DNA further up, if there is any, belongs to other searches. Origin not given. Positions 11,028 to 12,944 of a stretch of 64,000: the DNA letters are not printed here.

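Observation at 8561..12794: HAO-family octahaem cytochrome wired to a tetrahaem cytochrome plus an NrfC/NrfD-type module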

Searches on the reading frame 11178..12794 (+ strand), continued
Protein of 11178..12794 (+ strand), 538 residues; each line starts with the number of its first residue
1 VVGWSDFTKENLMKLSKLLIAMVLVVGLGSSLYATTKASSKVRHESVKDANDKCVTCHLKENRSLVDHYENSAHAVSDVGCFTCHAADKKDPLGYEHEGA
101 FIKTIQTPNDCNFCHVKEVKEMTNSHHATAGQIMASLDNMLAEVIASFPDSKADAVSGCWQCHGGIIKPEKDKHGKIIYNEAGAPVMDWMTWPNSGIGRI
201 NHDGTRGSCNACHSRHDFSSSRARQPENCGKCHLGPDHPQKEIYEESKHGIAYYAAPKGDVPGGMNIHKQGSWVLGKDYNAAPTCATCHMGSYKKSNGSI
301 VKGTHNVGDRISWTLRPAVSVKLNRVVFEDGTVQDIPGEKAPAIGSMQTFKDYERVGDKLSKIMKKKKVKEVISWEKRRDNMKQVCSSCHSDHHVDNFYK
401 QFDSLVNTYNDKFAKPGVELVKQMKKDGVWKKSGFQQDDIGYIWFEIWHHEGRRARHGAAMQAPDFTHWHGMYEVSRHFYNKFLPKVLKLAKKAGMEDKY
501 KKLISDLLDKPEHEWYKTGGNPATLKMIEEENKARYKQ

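Call 7: find_homologous_proteins(query=window:11178-12794:+, max_evalue=0.00001)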
Query window:11178-12794:+ (538 aa): 8000 proteins with E <= 0.00001 among 8000 candidates; the best 120 are listed.
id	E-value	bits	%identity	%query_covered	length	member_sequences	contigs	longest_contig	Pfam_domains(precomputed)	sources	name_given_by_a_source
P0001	0.0e+0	1135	88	98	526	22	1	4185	PF14537.12,PF13435.12,PF13447.12,PF14522.12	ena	-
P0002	0.0e+0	1099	86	98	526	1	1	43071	PF13435.12,PF13447.12,PF14522.12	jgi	jgi:cytochrome c553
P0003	0.0e+0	1084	83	98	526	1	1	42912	PF13435.12,PF13447.12,PF14522.12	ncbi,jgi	-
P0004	0.0e+0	1061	83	98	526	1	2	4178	PF14537.12,PF13435.12,PF13447.12,PF14522.12,PF22113.2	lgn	-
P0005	0.0e+0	1059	82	98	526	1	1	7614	PF14537.12,PF13435.12,PF13447.12,PF14522.12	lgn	-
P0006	0.0e+0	1042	81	98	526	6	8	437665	PF13435.12,PF13447.12,PF14522.12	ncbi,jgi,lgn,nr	ncbi:MAG: hypothetical protein KU28_02045 [Sulfurovum sp. PC08-66]|jgi:hypothetical protein|nr:MAG: 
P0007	0.0e+0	1011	79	97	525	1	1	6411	PF14537.12,PF13435.12,PF13447.12,PF14522.12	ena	-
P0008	1.3e-298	1009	79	97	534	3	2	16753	PF13435.12,PF13447.12,PF14522.12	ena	-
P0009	3.3e-298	1008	78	98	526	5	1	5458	PF14537.12,PF13435.12,PF13447.12,PF14522.12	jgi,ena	-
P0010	4.4e-297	1004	79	97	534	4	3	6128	PF13435.12,PF13447.12,PF14522.12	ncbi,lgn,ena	-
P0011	7.1e-296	1000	79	97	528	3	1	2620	PF13435.12,PF13447.12,PF14522.12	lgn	-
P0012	7.3e-294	994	78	97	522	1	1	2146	PF13435.12,PF13447.12,PF14522.12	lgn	-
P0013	3.9e-292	988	77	97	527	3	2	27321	PF13435.12,PF13447.12,PF14522.12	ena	-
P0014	4.5e-289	978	76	98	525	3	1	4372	PF14537.12,PF13435.12,PF13447.12,PF14522.12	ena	-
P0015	1.6e-288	976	76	98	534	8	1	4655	PF14537.12,PF13435.12,PF13447.12,PF14522.12,PF22113.2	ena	-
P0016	7.9e-288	974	77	97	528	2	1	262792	PF14537.12,PF13435.12,PF13447.12,PF14522.12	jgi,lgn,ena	-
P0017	1.4e-284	963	77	97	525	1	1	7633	PF14537.12,PF13435.12,PF13447.12,PF14522.12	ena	-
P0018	6.8e-280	948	75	98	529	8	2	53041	PF13435.12,PF13447.12,PF14522.12,PF22113.2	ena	-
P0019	9.1e-276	934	72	98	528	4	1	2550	PF09699.16,PF13435.12,PF13447.12,PF14522.12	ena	-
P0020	6.0e-274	928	72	97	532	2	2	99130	PF13435.12,PF13447.12,PF14522.12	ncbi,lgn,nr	ncbi:MAG: multiheme c-type cytochrome [Sulfurospirillaceae bacterium]|nr:multiheme c-type cytochrome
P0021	1.7e-269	913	70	97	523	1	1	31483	PF09699.16,PF13435.12,PF13447.12,PF14522.12,PF22113.2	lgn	-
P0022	8.8e-266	901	71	96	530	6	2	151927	PF14537.12,PF13435.12,PF13447.12,PF14522.12,PF22113.2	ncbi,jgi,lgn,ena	-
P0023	2.0e-265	900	69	98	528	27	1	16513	PF13435.12,PF13447.12,PF14522.12,PF22113.2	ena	-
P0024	1.2e-260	884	69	98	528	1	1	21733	PF13435.12,PF13447.12,PF14522.12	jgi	-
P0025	3.5e-254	863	68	98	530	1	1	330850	PF14537.12,PF13435.12,PF13447.12,PF14522.12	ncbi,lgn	-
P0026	4.0e-251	853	80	82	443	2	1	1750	PF13435.12,PF13447.12,PF14522.12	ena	-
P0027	1.2e-250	851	66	98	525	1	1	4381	PF14537.12,PF13435.12,PF22678.2,PF13447.12,PF14522.12,PF22113.2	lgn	-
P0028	1.9e-237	807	64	98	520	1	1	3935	PF14537.12,PF13435.12,PF13447.12,PF14522.12,PF22113.2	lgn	-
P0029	7.8e-231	786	62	98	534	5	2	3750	PF14537.12,PF13435.12,PF13447.12,PF14522.12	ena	-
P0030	2.2e-230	784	62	97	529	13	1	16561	PF09699.16,PF14537.12,PF13435.12,PF13447.12,PF14522.12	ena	-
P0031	2.5e-229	781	62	97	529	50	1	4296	PF09699.16,PF14537.12,PF13435.12,PF13447.12,PF14522.12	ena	-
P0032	3.5e-229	780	62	97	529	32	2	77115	PF09699.16,PF14537.12,PF13435.12,PF13447.12,PF14522.12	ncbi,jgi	-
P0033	8.9e-228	776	61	97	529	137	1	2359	PF09699.16,PF14537.12,PF13435.12,PF13447.12,PF14522.12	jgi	-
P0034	1.2e-227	775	62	98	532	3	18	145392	PF09699.16,PF14537.12,PF13435.12,PF13447.12,PF14522.12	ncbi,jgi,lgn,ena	-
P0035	2.0e-227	774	62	97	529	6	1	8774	PF09699.16,PF14537.12,PF13435.12,PF13447.12,PF14522.12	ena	-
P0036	5.8e-227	773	62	98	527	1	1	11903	PF09699.16,PF14537.12,PF13435.12,PF13447.12,PF14522.12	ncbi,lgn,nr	ncbi:MAG: hypothetical protein K9L23_18235 [Desulfotignum sp.]|nr:hypothetical protein [Desulfotignu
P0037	6.4e-227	773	62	97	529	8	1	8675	PF09699.16,PF14537.12,PF13435.12,PF13447.12,PF14522.12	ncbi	-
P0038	3.4e-226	770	62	97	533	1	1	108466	PF09699.16,PF14537.12,PF13435.12,PF13447.12,PF14522.12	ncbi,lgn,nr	ncbi:MAG: hypothetical protein KQH63_09985 [Desulfobulbaceae bacterium]|nr:hypothetical protein [Des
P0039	4.6e-226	770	62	98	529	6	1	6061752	PF09699.16,PF14537.12,PF13435.12,PF13447.12,PF14522.12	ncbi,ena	-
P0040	5.7e-226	770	61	97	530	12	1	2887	PF09699.16,PF14537.12,PF13435.12,PF13447.12,PF14522.12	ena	-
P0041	5.0e-225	766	61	97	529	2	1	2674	PF09699.16,PF14537.12,PF13435.12,PF13447.12,PF14522.12,PF22113.2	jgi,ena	-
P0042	1.0e-224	765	63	91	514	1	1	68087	PF09699.16,PF13435.12,PF13447.12,PF14522.12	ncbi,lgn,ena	-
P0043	1.1e-224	765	61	98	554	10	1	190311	PF09699.16,PF14537.12,PF13435.12,PF13447.12,PF14522.12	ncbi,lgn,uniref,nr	ncbi:Seven times multi-haem cytochrome CxxCH [Desulfobacula phenolica]|uniref:Seven times multi-haem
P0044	9.6e-224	762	61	97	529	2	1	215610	PF09699.16,PF14537.12,PF13435.12,PF13447.12,PF14522.12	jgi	jgi:hypothetical protein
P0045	1.3e-223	762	61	97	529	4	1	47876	PF09699.16,PF14537.12,PF13435.12,PF13447.12,PF14522.12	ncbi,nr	ncbi:MAG: hypothetical protein GY737_25540 [Desulfobacteraceae bacterium]|nr:hypothetical protein [D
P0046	1.4e-223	762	60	97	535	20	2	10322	PF09699.16,PF14537.12,PF13435.12,PF13447.12,PF14522.12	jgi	-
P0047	1.8e-223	761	62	97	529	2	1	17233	PF09699.16,PF14537.12,PF13435.12,PF13447.12,PF14522.12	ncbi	ncbi:MAG: multiheme c-type cytochrome [Pseudomonadota bacterium]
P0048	3.5e-223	760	62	97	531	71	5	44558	PF14537.12,PF13435.12,PF13447.12,PF14522.12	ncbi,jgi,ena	-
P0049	1.4e-222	758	59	97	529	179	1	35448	PF09699.16,PF14537.12,PF13435.12,PF13442.12,PF13447.12,PF14522.12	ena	-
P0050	2.0e-222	758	60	94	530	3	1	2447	PF09699.16,PF14537.12,PF13435.12,PF13447.12,PF14522.12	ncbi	-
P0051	6.7e-222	756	60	97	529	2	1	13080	PF14537.12,PF13435.12,PF13447.12,PF14522.12,PF22113.2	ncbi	-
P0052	7.4e-222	756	61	98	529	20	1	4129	PF09699.16,PF14537.12,PF13435.12,PF13447.12,PF14522.12,PF22113.2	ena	-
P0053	8.9e-222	756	60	97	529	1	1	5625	PF09699.16,PF14537.12,PF13435.12,PF13447.12,PF14522.12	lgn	-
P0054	1.3e-221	755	60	97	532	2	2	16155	PF09699.16,PF14537.12,PF13435.12,PF13447.12,PF14522.12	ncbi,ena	-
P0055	5.1e-221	753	61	98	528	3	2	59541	PF14537.12,PF13435.12,PF13447.12,PF14522.12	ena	-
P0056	7.2e-221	753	60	97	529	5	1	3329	PF14537.12,PF13435.12,PF13447.12,PF14522.12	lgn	-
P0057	8.4e-220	749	61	96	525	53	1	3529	PF14537.12,PF13435.12,PF13447.12,PF14522.12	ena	-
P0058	1.2e-219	749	60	98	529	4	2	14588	PF14537.12,PF13435.12,PF13447.12,PF14522.12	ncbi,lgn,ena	-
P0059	1.8e-219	748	60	96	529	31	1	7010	PF09699.16,PF14537.12,PF13435.12,PF13447.12,PF14522.12,PF22113.2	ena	-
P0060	4.0e-219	747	60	97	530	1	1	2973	PF14537.12,PF13435.12,PF13447.12,PF14522.12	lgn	-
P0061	4.0e-219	747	60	97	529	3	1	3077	PF09699.16,PF13435.12,PF13447.12,PF14522.12,PF22113.2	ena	-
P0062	4.1e-219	747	60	97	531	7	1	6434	PF14537.12,PF13435.12,PF13447.12,PF14522.12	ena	-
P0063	5.7e-219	746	60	96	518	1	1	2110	PF09699.16,PF14537.12,PF13435.12,PF13447.12,PF14522.12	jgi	jgi:hypothetical protein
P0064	1.1e-218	746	61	96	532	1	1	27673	PF14537.12,PF13435.12,PF13447.12,PF14522.12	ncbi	-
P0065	1.1e-218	746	59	98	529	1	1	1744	PF09699.16,PF14537.12,PF13435.12,PF13447.12,PF14522.12,PF22113.2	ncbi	-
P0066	1.3e-218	745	61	97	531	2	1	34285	PF14537.12,PF13435.12,PF13447.12,PF14522.12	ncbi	-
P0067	1.8e-218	745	59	98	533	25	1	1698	PF09699.16,PF14537.12,PF13435.12,PF13447.12,PF14522.12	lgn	-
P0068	2.5e-218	744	59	97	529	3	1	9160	PF09699.16,PF14537.12,PF13435.12,PF13447.12,PF14522.12,PF22113.2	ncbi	-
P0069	7.5e-218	743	60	97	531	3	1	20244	PF14537.12,PF13435.12,PF13447.12,PF14522.12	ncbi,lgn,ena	-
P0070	9.5e-218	742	61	96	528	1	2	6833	PF14537.12,PF13435.12,PF22678.2,PF13447.12,PF14522.12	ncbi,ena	-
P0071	1.3e-217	742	60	96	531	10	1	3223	PF09699.16,PF14537.12,PF13435.12,PF13447.12,PF14522.12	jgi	-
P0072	1.4e-217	742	58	98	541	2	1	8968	PF14537.12,PF13435.12,PF13447.12,PF14522.12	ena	-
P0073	1.4e-217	742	59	97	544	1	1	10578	PF09699.16,PF13435.12,PF13447.12,PF14522.12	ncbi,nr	ncbi:multiheme c-type cytochrome [Desulfobacterales bacterium HSG17]|nr:multiheme c-type cytochrome 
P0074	2.3e-217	741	61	97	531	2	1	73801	PF14537.12,PF13435.12,PF13447.12,PF14522.12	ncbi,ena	-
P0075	2.5e-217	741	59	98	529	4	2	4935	PF09699.16,PF14537.12,PF13435.12,PF13447.12,PF14522.12,PF22113.2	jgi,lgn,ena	-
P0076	2.6e-217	741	58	98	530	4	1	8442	PF09699.16,PF14537.12,PF13435.12,PF13447.12,PF14522.12,PF22113.2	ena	-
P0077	2.7e-217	741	60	97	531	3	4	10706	PF14537.12,PF13435.12,PF13447.12,PF14522.12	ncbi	-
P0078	3.3e-217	741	61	98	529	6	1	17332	PF14537.12,PF13435.12,PF13447.12,PF14522.12,PF22113.2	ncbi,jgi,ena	-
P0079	5.0e-217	740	58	98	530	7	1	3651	PF09699.16,PF14537.12,PF13435.12,PF13447.12,PF14522.12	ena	-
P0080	5.6e-217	740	59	97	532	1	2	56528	PF14537.12,PF13435.12,PF13447.12,PF14522.12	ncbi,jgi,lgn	-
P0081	5.6e-217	740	59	97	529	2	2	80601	PF14537.12,PF13435.12,PF13447.12,PF14522.12,PF22113.2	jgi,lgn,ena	-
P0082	9.7e-217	739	59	98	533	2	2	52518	PF09699.16,PF14537.12,PF13435.12,PF13447.12,PF14522.12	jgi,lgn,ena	-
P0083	1.1e-216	739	59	97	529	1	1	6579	PF09699.16,PF14537.12,PF13435.12,PF13447.12,PF14522.12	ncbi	-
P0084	1.3e-216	739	60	97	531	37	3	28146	PF14537.12,PF13435.12,PF13447.12,PF14522.12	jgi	jgi:hypothetical protein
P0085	2.0e-216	738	60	97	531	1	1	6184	PF14537.12,PF13435.12,PF13447.12,PF14522.12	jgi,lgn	-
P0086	2.2e-216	738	59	98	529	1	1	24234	PF09699.16,PF14537.12,PF13435.12,PF13447.12,PF14522.12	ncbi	-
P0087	2.6e-216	738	61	97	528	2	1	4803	PF14537.12,PF13435.12,PF13447.12,PF14522.12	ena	-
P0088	6.1e-216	736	57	98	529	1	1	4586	PF09699.16,PF14537.12,PF13435.12,PF13447.12,PF14522.12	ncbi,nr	ncbi:MAG: hypothetical protein GY859_13915 [Desulfobacterales bacterium]|nr:hypothetical protein [De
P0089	1.6e-215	735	60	94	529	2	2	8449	PF09699.16,PF14537.12,PF13435.12,PF13447.12,PF14522.12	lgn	-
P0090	1.9e-215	735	59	98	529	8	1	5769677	PF09699.16,PF14537.12,PF13435.12,PF13447.12,PF14522.12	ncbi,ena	-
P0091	2.5e-215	734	59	97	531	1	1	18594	PF14537.12,PF13435.12,PF13447.12,PF14522.12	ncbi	-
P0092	3.5e-215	734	57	97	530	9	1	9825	PF14537.12,PF13435.12,PF13447.12,PF14522.12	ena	-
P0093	7.0e-215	733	60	96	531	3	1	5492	PF14537.12,PF13435.12,PF13447.12,PF14522.12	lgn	-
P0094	1.1e-214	732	58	96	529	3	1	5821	PF09699.16,PF14537.12,PF13435.12,PF13447.12,PF14522.12,PF22113.2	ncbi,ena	-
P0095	2.5e-214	731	59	97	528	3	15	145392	PF14537.12,PF13435.12,PF13447.12,PF14522.12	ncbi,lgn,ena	-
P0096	2.2e-213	728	64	89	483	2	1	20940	PF13435.12,PF13447.12,PF14522.12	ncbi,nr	ncbi:MAG: hypothetical protein HQK64_08450 [Desulfamplus sp.]|nr:hypothetical protein [Desulfamplus 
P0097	2.9e-213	728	60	97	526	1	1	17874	PF14537.12,PF13435.12,PF13447.12,PF14522.12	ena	-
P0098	1.1e-212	726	60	97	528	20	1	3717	PF14537.12,PF13435.12,PF13447.12,PF14522.12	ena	-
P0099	1.1e-211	722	58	98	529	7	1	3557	PF09699.16,PF14537.12,PF13435.12,PF13447.12,PF14522.12,PF22113.2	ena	-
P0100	1.1e-211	722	58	98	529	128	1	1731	PF09699.16,PF14537.12,PF13435.12,PF13447.12,PF14522.12,PF22113.2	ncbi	-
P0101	2.8e-211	721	57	96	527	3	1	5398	PF09699.16,PF14537.12,PF13435.12,PF13447.12,PF14522.12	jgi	jgi:hypothetical protein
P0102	5.8e-211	720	59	98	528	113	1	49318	PF09699.16,PF14537.12,PF13435.12,PF13447.12,PF14522.12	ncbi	-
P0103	6.0e-211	720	60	97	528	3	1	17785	PF14537.12,PF13435.12,PF13447.12,PF14522.12,PF22113.2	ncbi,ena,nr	ncbi:MAG: multiheme c-type cytochrome [Desulfobulbaceae bacterium]|nr:multiheme c-type cytochrome [D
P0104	8.3e-211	720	58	97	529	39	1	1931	PF14537.12,PF13435.12,PF13447.12,PF14522.12,PF22113.2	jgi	jgi:hypothetical protein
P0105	1.9e-210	718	60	96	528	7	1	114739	PF14537.12,PF13435.12,PF13447.12,PF14522.12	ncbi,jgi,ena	-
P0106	3.6e-210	717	58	98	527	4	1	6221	PF09699.16,PF13435.12,PF13447.12,PF14522.12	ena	-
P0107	4.3e-210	717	60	96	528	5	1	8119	PF14537.12,PF13435.12,PF13447.12,PF14522.12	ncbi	-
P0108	9.7e-210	716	59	97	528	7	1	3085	PF14537.12,PF13435.12,PF13447.12,PF14522.12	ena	-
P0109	1.0e-209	716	59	97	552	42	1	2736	PF13435.12,PF13447.12,PF14522.12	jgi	jgi:hydroxylamine dehydrogenase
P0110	1.3e-209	716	57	97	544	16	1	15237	PF14537.12,PF13435.12,PF13447.12,PF14522.12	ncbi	-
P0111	1.5e-209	715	60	93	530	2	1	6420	PF14537.12,PF13435.12,PF13447.12,PF14522.12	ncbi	-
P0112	1.9e-209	715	60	97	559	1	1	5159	PF14537.12,PF13435.12,PF13447.12,PF14522.12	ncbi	-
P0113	2.2e-209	715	59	98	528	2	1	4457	PF14537.12,PF13435.12,PF13447.12,PF14522.12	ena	-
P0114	3.4e-209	714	59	98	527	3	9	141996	PF14537.12,PF13435.12,PF13447.12,PF14522.12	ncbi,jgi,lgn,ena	-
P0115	5.4e-209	714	59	93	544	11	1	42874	PF09699.16,PF14537.12,PF13435.12,PF13447.12,PF14522.12,PF22113.2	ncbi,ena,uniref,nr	ncbi:multiheme c-type cytochrome [Thermosulfurimonas sp.]|uniref:multiheme c-type cytochrome n=1 Tax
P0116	5.9e-209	713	59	97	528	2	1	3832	PF14537.12,PF13435.12,PF13447.12,PF14522.12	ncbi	-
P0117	8.0e-209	713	60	98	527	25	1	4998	PF14537.12,PF13435.12,PF13447.12,PF14522.12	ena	-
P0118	2.6e-208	711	58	96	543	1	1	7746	PF09699.16,PF13435.12,PF13447.12,PF14522.12,PF22113.2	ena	-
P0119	7.4e-208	710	56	97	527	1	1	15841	PF14537.12,PF13435.12,PF13447.12,PF14522.12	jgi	jgi:hypothetical protein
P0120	9.1e-208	709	59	96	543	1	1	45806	PF09699.16,PF13435.12,PF13447.12,PF14522.12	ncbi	-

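Call 23: find_related_loci(query=A1, collection=genome_contigs, flank=10000)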
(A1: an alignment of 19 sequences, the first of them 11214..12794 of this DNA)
Query A1 (526 aa) in genome_contigs; peptide patterns used: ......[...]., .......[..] (x = any residue, [..] = any of these).
600 stretches matched a pattern (row limit reached: there are more); 590 encode a relative of the query (tblastn E <= 1e-3); the best 80 are kept; 80 distinct loci.
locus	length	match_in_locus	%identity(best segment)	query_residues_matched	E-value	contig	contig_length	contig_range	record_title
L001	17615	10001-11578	99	1-526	0e+0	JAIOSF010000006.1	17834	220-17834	MAG: Arcobacteraceae bacterium isolate SMBSF37 bin_11_k127_359539, whole genome shotgun sequence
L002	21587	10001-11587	75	1-526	0e+0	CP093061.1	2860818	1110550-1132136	MAG: Arcobacter sp. isolate MAG-3 chromosome, complete genome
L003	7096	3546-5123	61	3-526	0e+0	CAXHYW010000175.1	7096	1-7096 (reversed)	MAG TPA_asm: uncultured Desulfobacteraceae bacterium isolate SRR13485161_binner123_1 genome assembly, contig: ERZ1421221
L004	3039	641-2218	62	3-526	0e+0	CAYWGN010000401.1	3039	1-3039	MAG TPA_asm: uncultured Desulfobacula sp. isolate binchicken_co243_219 genome assembly, contig: NODE_34751_length_3039_c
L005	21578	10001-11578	62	3-526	0e+0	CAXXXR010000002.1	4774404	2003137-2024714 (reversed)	MAG: uncultured Desulfobacula sp. isolate ba3275e7-906c-4eb1-acbc-76e2ced2bb81 genome assembly, contig: contig_2, whole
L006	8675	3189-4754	62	7-526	0e+0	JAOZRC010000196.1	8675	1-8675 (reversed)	MAG: Desulfobacterales bacterium isolate GMC6.concoct.177_sub GMC6_10219_length_8675_cov_11.363225, whole genome shotgun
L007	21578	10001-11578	62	3-526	0e+0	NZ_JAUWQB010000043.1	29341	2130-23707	MAG: Desulfobacula sp. isolate CSMAG_2491 CSMAG_2491_k141_1021682_length_29341_cov_17.0000, whole genome shotgun sequenc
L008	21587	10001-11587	61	1-526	0e+0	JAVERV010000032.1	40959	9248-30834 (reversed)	MAG: Desulfobacterium sp. isolate BF1_31 scaffold_1568_c1_biofilm_2017, whole genome shotgun sequence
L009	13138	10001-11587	60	1-526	0e+0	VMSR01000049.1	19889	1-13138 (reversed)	MAG: Desulfobacula sp. isolate S2_67 k141_7168, whole genome shotgun sequence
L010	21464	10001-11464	63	18-505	0e+0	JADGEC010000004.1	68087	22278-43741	MAG: Sulfurimonadaceae bacterium isolate BB26 NODE_363_length_68087_cov_4.663941, whole genome shotgun sequence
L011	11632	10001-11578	58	3-526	0e+0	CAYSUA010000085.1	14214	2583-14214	MAG TPA_asm: uncultured Desulfobacteraceae bacterium isolate SRP200020_co7_102 genome assembly, contig: NODE_3047_length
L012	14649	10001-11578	60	3-526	0e+0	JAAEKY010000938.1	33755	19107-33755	MAG: Desulfobacteraceae bacterium isolate Bco_6 BcoG_CONTIG3622985, whole genome shotgun sequence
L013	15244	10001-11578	61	3-526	0e+0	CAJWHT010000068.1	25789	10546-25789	MAG TPA_asm: uncultured Desulfobacteraceae bacterium isolate ERR599032_bin.108_MetaBAT_v2.12.1_MAG genome assembly, cont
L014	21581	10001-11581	60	3-526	0e+0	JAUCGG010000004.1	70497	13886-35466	Desulfococcaceae bacterium HSG8 NODE_4_length_70497, whole genome shotgun sequence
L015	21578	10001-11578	62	3-526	0e+0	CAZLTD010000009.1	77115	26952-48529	MAG TPA_asm: uncultured Desulfobacula sp. isolate SRP077602_co5_376 genome assembly, contig: NODE_1299_length_77115_cov_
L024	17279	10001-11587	50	1-526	8e-176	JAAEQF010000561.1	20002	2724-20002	MAG: FCB group bacterium isolate Gpa_11 GpaG_CONTIG3153358, whole genome shotgun sequence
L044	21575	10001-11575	42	6-524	5e-143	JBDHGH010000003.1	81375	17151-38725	MAG: Gemmatimonadota bacterium isolate M8-58_Bin_422 M8-58_Bin_422_scaffold_1637, whole genome shotgun sequence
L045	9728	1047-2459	44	1-525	1e-139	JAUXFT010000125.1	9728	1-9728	MAG: Aestuariirhabdus sp. isolate CSMAG_2910 CSMAG_2910_k117_350725_length_9728_cov_23.9761, whole genome shotgun sequen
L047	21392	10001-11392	44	6-525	6e-139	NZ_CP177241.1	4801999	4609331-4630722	Agarivorans sp. DSG3-1 chromosome, complete genome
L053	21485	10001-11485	43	7-526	3e-136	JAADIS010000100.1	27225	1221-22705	MAG: Chlorobiota bacterium isolate M_MetaBat.65 contig-127_3861, whole genome shotgun sequence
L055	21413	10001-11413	44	1-524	7e-136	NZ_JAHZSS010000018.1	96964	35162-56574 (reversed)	Neiella holothuriorum strain 126 NODE_18_length_96964_cov_186.191636, whole genome shotgun sequence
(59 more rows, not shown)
